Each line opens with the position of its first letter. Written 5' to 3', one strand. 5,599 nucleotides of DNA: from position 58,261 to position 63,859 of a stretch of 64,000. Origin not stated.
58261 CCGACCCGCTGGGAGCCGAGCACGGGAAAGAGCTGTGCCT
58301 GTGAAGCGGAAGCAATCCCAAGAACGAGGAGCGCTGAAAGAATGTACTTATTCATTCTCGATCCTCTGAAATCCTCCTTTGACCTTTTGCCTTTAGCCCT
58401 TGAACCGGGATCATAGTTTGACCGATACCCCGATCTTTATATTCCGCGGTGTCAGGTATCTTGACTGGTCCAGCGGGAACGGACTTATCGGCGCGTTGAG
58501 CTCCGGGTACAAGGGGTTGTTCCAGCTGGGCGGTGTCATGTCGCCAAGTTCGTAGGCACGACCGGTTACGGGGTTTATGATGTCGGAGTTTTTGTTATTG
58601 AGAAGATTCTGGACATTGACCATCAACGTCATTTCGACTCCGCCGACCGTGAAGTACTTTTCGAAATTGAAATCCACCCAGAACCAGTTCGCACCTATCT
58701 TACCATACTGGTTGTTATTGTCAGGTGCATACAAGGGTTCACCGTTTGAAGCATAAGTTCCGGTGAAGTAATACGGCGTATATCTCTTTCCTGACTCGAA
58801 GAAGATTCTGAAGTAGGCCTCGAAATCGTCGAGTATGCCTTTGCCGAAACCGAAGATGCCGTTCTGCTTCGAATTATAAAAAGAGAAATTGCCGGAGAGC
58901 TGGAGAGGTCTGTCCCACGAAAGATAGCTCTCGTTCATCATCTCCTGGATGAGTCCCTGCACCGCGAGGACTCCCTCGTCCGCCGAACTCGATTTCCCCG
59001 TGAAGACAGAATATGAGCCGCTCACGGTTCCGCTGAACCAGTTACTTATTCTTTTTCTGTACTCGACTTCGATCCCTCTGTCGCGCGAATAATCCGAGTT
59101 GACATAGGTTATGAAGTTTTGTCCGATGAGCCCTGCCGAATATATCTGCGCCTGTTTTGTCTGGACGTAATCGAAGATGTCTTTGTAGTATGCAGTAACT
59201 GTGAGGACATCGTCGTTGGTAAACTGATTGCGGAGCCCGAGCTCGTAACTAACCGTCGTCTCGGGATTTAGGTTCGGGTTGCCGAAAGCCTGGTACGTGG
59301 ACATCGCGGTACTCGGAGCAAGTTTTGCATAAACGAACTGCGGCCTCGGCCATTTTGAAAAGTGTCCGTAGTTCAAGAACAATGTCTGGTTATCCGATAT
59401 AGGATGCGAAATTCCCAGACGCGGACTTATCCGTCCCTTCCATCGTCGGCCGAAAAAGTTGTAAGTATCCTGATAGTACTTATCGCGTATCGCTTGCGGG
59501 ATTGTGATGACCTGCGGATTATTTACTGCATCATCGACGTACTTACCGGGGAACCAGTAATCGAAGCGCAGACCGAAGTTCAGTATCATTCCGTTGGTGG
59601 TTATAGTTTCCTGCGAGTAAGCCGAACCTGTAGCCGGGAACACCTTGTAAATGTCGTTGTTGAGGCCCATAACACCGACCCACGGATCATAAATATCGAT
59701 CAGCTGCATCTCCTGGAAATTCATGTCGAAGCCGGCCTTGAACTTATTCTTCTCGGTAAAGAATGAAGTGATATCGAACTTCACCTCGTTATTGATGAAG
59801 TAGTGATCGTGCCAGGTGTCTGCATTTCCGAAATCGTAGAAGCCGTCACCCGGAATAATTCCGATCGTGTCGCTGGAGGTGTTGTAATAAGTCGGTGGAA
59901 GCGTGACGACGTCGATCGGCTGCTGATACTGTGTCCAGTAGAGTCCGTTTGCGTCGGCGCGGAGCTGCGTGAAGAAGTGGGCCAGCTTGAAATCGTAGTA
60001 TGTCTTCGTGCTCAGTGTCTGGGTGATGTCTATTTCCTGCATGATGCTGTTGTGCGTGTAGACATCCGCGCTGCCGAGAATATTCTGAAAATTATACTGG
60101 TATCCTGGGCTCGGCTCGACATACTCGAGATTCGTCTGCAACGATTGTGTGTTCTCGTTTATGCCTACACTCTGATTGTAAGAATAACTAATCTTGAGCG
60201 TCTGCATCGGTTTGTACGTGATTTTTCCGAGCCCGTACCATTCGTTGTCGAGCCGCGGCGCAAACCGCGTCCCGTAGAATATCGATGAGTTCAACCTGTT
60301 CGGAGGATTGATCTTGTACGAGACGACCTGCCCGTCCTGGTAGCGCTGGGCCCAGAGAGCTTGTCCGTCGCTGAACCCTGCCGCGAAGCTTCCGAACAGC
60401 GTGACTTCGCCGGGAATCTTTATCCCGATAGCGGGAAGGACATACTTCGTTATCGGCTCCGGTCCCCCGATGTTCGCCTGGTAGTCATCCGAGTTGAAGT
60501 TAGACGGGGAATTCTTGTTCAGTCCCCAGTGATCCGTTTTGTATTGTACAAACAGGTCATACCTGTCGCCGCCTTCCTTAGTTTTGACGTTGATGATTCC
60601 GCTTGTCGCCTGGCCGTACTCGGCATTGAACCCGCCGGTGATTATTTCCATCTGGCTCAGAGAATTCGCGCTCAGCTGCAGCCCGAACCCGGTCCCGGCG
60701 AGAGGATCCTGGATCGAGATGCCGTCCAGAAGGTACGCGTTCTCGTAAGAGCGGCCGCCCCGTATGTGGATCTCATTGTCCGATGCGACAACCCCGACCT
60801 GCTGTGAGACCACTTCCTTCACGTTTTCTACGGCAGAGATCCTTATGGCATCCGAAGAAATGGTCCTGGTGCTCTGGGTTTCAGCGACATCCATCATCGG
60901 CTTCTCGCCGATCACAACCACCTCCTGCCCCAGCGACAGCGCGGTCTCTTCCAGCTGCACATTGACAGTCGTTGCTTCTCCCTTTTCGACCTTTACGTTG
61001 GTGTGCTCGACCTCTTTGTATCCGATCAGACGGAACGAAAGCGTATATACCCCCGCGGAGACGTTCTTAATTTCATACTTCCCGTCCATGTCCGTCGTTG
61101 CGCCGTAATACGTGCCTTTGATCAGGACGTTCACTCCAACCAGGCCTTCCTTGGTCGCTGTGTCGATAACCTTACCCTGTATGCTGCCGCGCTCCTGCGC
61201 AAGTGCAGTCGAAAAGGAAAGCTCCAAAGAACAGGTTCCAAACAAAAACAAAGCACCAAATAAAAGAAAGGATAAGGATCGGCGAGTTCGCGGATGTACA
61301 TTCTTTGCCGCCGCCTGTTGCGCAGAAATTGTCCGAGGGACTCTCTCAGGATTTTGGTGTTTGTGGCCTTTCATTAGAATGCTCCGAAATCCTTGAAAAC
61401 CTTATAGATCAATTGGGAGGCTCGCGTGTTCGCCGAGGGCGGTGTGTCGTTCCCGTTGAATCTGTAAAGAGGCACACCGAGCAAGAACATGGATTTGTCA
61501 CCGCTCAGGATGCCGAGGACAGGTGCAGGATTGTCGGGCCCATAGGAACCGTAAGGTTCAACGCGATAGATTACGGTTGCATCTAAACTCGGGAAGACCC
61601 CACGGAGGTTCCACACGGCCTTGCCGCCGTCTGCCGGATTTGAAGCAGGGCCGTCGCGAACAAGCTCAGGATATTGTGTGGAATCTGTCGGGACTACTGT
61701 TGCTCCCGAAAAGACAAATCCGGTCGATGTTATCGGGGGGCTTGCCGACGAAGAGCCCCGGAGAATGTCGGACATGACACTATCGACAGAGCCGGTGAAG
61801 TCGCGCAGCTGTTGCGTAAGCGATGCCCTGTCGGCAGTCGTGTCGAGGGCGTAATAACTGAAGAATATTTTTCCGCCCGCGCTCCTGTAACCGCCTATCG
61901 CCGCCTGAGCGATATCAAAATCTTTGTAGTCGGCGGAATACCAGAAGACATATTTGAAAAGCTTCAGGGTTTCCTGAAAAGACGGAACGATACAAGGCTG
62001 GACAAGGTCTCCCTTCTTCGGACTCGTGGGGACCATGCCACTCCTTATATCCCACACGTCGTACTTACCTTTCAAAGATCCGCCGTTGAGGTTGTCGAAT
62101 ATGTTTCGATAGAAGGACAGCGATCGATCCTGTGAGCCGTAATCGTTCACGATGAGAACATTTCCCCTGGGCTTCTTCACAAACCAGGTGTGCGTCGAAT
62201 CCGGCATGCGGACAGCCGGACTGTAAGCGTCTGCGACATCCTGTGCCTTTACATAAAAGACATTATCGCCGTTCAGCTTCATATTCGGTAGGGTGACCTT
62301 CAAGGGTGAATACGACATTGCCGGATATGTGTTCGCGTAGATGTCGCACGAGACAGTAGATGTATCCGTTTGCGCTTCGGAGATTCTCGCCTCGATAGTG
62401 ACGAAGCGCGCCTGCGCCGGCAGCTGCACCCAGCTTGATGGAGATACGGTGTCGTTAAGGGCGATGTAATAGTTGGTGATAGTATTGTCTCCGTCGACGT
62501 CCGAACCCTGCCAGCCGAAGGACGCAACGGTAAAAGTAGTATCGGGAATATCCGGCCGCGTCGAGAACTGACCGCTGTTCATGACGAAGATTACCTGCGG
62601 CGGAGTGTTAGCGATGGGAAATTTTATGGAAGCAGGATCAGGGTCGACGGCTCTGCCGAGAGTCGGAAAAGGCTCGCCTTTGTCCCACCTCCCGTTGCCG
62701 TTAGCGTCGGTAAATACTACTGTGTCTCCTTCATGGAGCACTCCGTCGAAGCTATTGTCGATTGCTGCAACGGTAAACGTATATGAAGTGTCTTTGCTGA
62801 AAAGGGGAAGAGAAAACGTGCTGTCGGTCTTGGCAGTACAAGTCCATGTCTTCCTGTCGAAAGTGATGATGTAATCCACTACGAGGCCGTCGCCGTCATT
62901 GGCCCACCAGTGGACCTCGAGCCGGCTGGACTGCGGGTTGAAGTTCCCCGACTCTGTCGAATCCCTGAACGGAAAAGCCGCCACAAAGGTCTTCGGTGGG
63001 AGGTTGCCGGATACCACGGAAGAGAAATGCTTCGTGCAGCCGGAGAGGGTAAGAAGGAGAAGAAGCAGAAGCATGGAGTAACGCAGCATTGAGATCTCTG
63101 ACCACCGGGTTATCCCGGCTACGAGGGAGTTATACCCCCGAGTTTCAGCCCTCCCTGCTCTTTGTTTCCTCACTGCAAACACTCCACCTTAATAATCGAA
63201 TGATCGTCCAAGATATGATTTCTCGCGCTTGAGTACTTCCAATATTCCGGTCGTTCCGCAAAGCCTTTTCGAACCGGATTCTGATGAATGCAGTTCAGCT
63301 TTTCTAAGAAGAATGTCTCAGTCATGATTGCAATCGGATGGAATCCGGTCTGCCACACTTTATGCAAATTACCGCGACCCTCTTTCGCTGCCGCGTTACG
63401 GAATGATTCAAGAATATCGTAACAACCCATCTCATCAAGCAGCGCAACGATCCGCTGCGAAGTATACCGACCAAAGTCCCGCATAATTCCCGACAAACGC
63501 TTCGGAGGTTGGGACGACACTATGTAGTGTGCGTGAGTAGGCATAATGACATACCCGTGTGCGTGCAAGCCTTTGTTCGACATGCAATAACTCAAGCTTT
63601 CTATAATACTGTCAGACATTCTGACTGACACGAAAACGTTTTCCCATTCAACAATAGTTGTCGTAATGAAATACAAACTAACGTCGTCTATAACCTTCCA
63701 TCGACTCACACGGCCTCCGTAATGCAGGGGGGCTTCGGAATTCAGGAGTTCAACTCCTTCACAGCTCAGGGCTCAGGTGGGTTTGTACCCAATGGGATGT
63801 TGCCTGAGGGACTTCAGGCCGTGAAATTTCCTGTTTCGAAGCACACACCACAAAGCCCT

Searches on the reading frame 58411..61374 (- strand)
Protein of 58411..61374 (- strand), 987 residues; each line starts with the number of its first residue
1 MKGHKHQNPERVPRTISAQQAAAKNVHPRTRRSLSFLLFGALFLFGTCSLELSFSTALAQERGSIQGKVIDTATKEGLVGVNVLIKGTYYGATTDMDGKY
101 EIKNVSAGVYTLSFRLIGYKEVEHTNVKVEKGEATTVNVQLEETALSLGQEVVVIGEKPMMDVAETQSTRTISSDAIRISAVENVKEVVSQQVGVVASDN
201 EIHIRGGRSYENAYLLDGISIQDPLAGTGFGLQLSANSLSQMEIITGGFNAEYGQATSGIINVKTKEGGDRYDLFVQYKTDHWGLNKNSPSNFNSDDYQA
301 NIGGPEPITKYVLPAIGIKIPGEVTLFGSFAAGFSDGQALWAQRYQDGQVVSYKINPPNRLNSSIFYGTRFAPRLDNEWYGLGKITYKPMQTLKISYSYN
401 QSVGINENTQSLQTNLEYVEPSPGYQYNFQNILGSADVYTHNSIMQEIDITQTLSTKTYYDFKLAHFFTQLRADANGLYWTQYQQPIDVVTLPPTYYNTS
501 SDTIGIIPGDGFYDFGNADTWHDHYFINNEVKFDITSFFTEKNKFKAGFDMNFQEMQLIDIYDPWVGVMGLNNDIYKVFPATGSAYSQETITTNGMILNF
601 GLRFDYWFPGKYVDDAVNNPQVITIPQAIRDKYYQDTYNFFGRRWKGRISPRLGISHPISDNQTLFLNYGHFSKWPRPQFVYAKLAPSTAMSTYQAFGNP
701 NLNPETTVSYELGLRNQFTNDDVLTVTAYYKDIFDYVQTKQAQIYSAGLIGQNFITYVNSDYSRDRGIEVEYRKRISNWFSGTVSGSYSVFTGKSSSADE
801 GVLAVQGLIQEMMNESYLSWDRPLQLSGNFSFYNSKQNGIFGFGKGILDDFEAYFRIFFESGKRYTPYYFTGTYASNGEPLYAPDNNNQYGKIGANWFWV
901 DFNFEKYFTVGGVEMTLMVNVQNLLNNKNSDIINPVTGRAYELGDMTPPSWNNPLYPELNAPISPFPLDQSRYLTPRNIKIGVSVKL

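Call 52: search_protein_families(library=pfam, proteins=[window:58411-61374:-], max_evalue=0.01)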
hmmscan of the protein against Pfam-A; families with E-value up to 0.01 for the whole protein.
window:58411-61374:- (987 aa): 10 families
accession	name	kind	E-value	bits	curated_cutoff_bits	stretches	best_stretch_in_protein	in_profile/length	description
PF13715.12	CarbopepD_reg_2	-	2.6e-21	75.9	32.2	1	65-153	1-88/88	CarboxypepD_reg-like domain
PF00593.30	TonB_dep_Rec_b-barrel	-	6e-21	76.2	27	1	403-924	6-436/436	TonB dependent receptor-like, beta-barrel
PF13620.12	CarboxypepD_reg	-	7.6e-18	65.1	32.3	1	64-142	1-82/82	Carboxypeptidase regulatory-like domain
PF14905.12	OMP_b-brl_3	-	5.9e-14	52.4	27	1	529-841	57-342/408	Outer membrane protein beta-barrel family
PF07715.20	Plug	-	1.8e-09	38.5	23.9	1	166-259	6-105/107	TonB-dependent Receptor Plug Domain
PF14686.12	fn3_3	-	3e-05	24.1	24.4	1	63-137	3-75/75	Polysaccharide lyase family 4, domain II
PF17210.9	SdrD_B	-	0.0058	17.3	29.7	0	73-129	19-77/112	SdrD B-like domain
PF09430.16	EMC7_beta-sandw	-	0.0065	17.1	26.6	0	79-140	8-71/122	ER membrane protein complex subunit 7, beta-sandwich domain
PF08308.17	PEGA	-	0.0073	16.6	20.8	0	80-144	12-70/71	PEGA domain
PF25020.1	TTR_TEN1-4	-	0.0087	16.4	27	0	65-125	9-70/86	Teneurin TTR-like domain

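Call 53: search_protein_families(library=ncbifam, proteins=[window:58411-61374:-], max_evalue=0.001)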
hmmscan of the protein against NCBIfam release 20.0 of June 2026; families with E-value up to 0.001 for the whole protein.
window:58411-61374:- (987 aa): 13 families
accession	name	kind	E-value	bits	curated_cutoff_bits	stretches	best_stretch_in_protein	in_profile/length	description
TIGR04056.1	OMP_RagA_SusC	subfamily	1.7e-25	89.6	368.25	1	65-281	3-218/981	SusC/RagA family TonB-linked outer membrane protein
TIGR01785.1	TonB-hemin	subfamily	1.5e-18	66.6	316.85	1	580-802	363-570/677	TonB-dependent heme/hemoglobin receptor family protein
TIGR01786.1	TonB-hemlactrns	subfamily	3e-14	52.3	323.75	1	386-801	222-595/719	TonB-dependent hemoglobin/transferrin/lactoferrin family receptor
NF052345.1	S_layer_anammox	exception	5e-14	50.7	1400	1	56-162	1306-1414/1596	Kustd1514 family S-layer glycoprotein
TIGR01779.1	TonB-B12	equivalog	5.2e-10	38.5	599.7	1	689-779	416-495/614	TonB-dependent vitamin B12 receptor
NF010010.0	PRK13483.1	equivalog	5.7e-08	31.2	927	1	696-789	449-544/660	ligand-gated channel protein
TIGR01782.1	TonB-Xanth-Caul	subfamily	9.7e-08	30.7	310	1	694-802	634-756/868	TonB-dependent receptor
NF049947.1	TonB_dep_PCPU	exception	1.3e-07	30.2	800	1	698-792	484-574/685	TonB-dependent receptor, PCPU motif-type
NF049946.1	TonB_dep_CU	exception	2.4e-07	29.4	700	1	699-775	488-559/683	TonB-dependent receptor, CU motif-type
NF049944.1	TonB_dep_PUIUD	equivalog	3.4e-07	29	850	1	541-797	350-579/686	TonB-dependent receptor, PUIUD motif-type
NF010012.0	PRK13486.1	equivalog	1.2e-06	27.1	924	1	644-788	412-547/696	TonB-dependent receptor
NF041535.1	TonB_rec_PqqU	equivalog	1.1e-05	23.9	1200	1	216-271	81-135/676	TonB-dependent receptor PqqU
NF053590.1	TonB_dep_TOL0244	equivalog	0.0001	21.1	645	0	687-780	397-483/604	TOL_0244 family TonB-dependent receptor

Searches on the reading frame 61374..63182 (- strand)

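Call 52: search_protein_families(library=pfam, proteins=[window:61374-63182:-], max_evalue=0.01)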
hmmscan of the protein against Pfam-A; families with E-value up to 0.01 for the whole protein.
window:61374-63182:- (602 aa): 1 family
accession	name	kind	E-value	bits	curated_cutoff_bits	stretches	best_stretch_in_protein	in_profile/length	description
PF00041.27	fn3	-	9.8e-06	26.1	25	1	83-146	11-74/84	Fibronectin type III domain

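Call 53: search_protein_families(library=ncbifam, proteins=[window:61374-63182:-], max_evalue=0.001)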
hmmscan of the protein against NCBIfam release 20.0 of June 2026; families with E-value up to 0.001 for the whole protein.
window:61374-63182:- (602 aa): 0 families

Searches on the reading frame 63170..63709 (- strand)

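Call 52: search_protein_families(library=pfam, proteins=[window:63170-63709:-], max_evalue=0.01)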
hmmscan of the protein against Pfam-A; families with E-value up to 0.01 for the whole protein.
window:63170-63709:- (179 aa): 1 family
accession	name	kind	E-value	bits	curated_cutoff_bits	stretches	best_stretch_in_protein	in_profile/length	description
PF01797.21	Y1_Tnp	-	0.00011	22.7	23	1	24-89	18-82/121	Transposase IS200 like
